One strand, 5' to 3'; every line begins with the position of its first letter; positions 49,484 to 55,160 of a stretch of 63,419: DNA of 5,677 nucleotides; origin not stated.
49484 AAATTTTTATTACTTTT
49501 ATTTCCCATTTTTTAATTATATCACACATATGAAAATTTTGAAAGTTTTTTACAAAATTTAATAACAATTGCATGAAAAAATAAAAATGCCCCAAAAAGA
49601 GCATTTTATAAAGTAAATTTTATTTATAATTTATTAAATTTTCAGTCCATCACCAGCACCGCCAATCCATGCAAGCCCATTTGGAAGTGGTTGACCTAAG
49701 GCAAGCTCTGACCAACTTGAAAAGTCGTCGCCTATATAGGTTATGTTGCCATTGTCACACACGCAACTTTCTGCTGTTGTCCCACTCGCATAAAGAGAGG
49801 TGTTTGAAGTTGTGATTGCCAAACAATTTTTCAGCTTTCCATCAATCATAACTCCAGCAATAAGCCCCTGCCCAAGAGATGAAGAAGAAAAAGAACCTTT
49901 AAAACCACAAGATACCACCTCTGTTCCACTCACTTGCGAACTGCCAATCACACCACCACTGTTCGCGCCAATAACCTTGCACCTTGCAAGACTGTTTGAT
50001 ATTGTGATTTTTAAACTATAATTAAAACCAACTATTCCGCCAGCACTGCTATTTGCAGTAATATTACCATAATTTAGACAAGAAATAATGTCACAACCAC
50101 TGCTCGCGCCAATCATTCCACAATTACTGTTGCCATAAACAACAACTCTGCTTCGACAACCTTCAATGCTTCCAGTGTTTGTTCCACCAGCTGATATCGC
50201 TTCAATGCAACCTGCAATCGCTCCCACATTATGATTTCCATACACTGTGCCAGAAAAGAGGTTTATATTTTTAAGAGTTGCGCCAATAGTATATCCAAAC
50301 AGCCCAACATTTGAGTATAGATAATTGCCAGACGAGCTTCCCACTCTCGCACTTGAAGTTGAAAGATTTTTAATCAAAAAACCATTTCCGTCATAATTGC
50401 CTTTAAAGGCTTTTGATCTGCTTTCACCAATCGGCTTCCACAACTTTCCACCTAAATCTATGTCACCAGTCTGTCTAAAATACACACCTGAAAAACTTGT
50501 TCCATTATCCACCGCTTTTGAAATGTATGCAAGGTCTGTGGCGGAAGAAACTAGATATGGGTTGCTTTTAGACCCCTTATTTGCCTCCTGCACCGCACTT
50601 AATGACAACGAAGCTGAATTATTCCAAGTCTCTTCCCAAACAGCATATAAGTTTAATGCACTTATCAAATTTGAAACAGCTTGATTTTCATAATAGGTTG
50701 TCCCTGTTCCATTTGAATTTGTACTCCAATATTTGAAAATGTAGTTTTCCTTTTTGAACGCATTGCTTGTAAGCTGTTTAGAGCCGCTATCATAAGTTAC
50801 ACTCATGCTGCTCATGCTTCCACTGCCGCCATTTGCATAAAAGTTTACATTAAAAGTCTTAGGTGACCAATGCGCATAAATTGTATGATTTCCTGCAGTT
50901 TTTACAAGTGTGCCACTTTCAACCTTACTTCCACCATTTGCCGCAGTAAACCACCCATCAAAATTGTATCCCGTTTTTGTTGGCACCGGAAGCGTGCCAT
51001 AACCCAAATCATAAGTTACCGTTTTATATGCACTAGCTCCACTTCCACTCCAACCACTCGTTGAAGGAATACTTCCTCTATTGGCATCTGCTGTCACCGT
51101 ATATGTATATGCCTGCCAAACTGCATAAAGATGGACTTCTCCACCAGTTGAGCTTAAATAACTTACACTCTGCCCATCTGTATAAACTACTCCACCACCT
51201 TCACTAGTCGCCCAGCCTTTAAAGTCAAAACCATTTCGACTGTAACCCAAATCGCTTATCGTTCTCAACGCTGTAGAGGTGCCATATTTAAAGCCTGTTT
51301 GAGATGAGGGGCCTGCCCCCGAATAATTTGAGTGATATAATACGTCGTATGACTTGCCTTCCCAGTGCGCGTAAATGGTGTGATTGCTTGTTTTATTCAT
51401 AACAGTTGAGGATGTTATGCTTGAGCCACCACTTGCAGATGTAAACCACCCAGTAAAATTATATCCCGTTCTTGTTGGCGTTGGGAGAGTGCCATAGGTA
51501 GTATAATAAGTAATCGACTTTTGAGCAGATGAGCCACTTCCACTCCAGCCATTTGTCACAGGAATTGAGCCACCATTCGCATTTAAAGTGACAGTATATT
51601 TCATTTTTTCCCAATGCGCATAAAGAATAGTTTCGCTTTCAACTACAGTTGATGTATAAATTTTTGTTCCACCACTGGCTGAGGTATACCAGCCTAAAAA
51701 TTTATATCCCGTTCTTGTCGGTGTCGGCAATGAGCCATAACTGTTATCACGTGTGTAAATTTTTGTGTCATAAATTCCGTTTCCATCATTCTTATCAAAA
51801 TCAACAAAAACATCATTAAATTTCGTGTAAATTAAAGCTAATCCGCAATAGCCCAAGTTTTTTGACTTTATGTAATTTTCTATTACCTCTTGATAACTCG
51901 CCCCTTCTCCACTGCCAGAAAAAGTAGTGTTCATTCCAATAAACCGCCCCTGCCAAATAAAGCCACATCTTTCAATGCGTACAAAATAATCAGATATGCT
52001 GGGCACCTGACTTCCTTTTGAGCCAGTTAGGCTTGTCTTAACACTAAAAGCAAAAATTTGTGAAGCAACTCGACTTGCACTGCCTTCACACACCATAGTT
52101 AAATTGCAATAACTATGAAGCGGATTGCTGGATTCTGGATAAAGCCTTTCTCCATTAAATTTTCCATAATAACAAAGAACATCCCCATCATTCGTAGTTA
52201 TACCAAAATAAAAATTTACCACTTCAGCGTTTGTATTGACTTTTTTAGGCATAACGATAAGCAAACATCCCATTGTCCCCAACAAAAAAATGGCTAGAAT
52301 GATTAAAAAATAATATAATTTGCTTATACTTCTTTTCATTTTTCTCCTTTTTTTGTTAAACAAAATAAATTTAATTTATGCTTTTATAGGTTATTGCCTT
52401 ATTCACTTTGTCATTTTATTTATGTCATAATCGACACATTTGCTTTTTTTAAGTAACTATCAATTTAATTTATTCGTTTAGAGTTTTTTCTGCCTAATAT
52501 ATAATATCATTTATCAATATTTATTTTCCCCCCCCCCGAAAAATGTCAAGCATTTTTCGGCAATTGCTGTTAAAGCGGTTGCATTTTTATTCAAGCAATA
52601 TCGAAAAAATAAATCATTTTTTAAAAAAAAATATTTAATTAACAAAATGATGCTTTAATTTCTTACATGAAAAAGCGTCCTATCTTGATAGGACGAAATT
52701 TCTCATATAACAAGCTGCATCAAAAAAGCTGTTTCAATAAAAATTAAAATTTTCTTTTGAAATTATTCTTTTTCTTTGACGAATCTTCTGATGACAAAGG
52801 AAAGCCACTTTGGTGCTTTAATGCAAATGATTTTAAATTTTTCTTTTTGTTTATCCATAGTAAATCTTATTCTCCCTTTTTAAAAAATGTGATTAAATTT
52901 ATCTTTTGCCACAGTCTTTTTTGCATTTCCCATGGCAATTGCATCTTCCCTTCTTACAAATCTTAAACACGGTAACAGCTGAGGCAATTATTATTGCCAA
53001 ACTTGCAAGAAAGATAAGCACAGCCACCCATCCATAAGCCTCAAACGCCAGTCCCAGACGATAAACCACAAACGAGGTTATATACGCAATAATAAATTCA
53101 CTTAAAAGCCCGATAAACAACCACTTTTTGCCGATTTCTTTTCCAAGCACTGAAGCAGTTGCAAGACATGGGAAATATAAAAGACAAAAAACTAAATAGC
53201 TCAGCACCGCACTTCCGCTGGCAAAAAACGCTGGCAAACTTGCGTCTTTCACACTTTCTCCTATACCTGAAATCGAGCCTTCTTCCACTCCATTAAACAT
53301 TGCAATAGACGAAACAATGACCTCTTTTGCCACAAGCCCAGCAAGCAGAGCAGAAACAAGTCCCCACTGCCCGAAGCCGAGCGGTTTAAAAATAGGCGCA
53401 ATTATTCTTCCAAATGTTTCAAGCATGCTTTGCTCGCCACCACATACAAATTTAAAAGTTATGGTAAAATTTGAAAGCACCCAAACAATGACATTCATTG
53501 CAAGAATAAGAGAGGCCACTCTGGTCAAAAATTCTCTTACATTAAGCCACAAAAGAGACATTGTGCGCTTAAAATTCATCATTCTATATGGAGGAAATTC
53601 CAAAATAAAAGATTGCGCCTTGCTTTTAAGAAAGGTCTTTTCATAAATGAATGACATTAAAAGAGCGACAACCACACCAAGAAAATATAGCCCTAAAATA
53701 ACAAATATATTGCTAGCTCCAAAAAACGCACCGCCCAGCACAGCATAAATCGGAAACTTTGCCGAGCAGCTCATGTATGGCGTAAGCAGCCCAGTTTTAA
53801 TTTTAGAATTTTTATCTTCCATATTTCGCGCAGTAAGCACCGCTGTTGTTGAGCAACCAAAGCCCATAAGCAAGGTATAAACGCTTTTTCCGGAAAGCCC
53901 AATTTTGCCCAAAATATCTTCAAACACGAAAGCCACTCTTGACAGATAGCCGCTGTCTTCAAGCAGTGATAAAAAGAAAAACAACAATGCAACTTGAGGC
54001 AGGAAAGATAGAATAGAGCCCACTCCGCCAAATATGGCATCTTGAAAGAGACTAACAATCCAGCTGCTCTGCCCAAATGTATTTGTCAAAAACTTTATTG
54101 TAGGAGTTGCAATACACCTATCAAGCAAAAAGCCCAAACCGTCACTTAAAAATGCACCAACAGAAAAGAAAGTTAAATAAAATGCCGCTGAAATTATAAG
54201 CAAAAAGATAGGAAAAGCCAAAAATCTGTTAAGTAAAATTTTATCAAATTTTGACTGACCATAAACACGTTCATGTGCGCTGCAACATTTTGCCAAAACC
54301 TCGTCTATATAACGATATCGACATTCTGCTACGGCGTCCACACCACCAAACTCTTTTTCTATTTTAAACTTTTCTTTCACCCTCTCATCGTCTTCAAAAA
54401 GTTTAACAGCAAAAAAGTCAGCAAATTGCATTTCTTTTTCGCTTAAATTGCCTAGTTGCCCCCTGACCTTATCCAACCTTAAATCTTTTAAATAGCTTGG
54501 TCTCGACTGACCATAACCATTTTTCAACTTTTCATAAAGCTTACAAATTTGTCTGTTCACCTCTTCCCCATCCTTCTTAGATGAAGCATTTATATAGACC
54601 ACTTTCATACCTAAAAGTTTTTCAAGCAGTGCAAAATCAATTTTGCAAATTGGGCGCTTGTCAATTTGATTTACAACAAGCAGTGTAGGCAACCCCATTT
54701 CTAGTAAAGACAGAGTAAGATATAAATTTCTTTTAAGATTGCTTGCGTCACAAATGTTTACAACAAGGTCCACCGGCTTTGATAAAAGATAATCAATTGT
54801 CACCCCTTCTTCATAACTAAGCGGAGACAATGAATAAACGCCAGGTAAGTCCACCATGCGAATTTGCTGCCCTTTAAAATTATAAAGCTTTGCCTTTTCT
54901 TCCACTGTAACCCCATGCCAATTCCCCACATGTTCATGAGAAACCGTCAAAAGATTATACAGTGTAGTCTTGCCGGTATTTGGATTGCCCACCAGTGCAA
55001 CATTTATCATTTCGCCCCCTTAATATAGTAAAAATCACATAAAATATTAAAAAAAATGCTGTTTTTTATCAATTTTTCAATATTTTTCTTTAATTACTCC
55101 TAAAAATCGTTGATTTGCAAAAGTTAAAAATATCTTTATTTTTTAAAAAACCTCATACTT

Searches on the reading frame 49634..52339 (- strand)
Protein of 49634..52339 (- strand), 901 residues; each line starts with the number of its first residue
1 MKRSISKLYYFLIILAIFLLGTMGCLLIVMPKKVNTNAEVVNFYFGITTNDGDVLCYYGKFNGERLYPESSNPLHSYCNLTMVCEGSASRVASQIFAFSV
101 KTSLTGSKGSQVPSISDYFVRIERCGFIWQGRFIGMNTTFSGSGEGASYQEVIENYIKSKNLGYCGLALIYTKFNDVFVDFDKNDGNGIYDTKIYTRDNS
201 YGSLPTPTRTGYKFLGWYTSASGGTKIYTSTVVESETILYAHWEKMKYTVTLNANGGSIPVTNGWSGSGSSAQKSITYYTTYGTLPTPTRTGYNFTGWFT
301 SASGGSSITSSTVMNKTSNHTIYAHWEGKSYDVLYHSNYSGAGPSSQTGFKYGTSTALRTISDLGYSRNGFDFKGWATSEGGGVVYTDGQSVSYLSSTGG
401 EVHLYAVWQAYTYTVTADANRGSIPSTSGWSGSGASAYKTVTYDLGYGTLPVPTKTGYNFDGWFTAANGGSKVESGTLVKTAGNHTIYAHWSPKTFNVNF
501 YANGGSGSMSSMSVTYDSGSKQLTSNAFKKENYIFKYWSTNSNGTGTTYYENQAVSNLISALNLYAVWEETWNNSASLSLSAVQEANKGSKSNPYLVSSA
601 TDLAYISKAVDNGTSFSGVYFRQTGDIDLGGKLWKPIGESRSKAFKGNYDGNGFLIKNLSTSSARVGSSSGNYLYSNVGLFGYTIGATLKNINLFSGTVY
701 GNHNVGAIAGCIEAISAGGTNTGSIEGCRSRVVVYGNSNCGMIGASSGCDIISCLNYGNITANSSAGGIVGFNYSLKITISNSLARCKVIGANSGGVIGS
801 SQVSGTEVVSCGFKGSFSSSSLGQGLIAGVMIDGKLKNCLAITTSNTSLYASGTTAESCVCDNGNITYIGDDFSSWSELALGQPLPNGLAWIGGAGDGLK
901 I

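Call 7: search_protein_families(library=pfam, proteins=[window:49634-52339:-])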
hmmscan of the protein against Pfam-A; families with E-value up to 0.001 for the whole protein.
window:49634-52339:- (901 aa): 1 family
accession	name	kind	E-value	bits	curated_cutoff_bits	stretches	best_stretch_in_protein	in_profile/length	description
PF09479.16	Flg_new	-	4.2e-57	190.6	27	5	248-325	1-65/65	Listeria-Bacteroides repeat domain (List_Bact_rpt)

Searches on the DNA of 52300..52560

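Call 68: search_rna_families(source=window, start=52300, end=52560, threshold=evalue, max_evalue=1)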
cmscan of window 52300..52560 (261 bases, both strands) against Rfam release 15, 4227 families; matches with E-value up to 1: 0.
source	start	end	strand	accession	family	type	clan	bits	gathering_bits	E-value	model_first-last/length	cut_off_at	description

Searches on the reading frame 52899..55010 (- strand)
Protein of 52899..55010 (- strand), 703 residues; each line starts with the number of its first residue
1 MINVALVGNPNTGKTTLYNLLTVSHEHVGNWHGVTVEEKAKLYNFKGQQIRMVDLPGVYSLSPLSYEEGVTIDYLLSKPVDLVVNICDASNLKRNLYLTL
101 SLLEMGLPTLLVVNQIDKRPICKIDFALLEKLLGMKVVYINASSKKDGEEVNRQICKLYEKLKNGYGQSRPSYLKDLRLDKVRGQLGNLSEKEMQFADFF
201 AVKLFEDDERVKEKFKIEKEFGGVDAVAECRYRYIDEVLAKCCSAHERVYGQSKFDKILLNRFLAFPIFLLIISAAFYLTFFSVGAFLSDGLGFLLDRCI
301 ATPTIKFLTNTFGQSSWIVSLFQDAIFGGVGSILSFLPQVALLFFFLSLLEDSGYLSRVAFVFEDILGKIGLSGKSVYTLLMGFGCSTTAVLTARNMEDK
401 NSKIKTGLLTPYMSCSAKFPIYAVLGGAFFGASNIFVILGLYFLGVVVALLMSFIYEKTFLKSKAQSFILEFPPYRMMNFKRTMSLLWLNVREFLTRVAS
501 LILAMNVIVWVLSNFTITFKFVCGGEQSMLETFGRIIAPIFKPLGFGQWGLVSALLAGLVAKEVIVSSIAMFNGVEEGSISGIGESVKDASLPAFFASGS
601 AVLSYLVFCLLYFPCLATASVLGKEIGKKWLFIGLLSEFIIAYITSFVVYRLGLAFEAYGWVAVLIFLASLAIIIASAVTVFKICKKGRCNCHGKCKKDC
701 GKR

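Call 7: search_protein_families(library=pfam, proteins=[window:52899-55010:-])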
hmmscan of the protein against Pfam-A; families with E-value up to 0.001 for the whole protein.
window:52899-55010:- (703 aa): 6 families
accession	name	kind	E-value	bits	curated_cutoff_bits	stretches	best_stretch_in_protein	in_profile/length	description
PF02421.24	FeoB_N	-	5.2e-52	175.9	27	1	3-155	2-156/156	Ferrous iron transport protein B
PF07670.19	Gate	-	4.3e-25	88.6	29.6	2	334-429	2-104/104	Nucleoside recognition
PF01926.29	MMR_HSR1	-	1.2e-16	61.2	21.9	1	3-114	1-112/113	50S ribosome-binding GTPase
PF07664.17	FeoB_C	-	4.9e-12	45.8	26.6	1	438-488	1-52/54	Ferrous iron transport protein B C terminus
PF09439.16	SRPRB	-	0.00013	21.8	25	1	4-61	6-59/178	Signal recognition particle receptor beta subunit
PF17910.6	FeoB_Cyto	-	0.00064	20.5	23.4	0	191-242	20-88/90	FeoB cytosolic helical domain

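Call 44: find_encoding_contigs(protein=window:52899-55010:-, flank=7000, max_places=10)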
Protein window:52899-55010:- (703 aa): 23 contigs read that carry it; 3 places shown.
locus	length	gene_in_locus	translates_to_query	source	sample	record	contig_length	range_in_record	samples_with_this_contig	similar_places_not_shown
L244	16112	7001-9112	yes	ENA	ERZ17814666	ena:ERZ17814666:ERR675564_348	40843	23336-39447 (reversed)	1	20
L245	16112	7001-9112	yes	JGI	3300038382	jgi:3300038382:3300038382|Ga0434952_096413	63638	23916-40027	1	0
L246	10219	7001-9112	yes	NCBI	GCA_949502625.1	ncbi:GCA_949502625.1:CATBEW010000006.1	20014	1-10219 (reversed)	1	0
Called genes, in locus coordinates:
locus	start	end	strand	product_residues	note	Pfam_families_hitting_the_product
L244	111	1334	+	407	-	PF00091:Tubulin, PF12327:FtsZ_C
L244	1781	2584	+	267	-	PF03419:Peptidase_U4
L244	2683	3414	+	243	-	PF04542:Sigma70_r2, PF04545:Sigma70_r4, PF01381:HTH_3 (weak)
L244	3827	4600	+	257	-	PF04542:Sigma70_r2, PF04539:Sigma70_r3 (faint), PF08281:Sigma70_r4_2 (weak), PF04545:Sigma70_r4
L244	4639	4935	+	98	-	PF05239:PRC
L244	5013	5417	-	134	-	-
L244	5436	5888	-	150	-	-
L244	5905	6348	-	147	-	PF22811:Zn_ribbon_NrdR, PF03477:ATP-cone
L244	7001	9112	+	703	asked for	PF01926:MMR_HSR1, PF02421:FeoB_N, PF07670:Gate, PF07664:FeoB_C, PF07670:Gate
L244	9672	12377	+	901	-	PF09479:Flg_new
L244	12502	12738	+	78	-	-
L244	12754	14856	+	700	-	PF00580:UvrD-helicase (faint), PF01443:Viral_helicase1 (faint), PF13245:AAA_19 (faint), PF13361:UvrD_C, PF13538:UvrD_C_2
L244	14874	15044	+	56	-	-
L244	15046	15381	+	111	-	PF00719:Pyrophosphatase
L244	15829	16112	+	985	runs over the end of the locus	PF09479:Flg_new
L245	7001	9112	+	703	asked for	PF01926:MMR_HSR1, PF02421:FeoB_N, PF07670:Gate, PF07664:FeoB_C, PF07670:Gate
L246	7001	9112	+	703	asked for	PF01926:MMR_HSR1, PF02421:FeoB_N, PF07670:Gate, PF07664:FeoB_C, PF07670:Gate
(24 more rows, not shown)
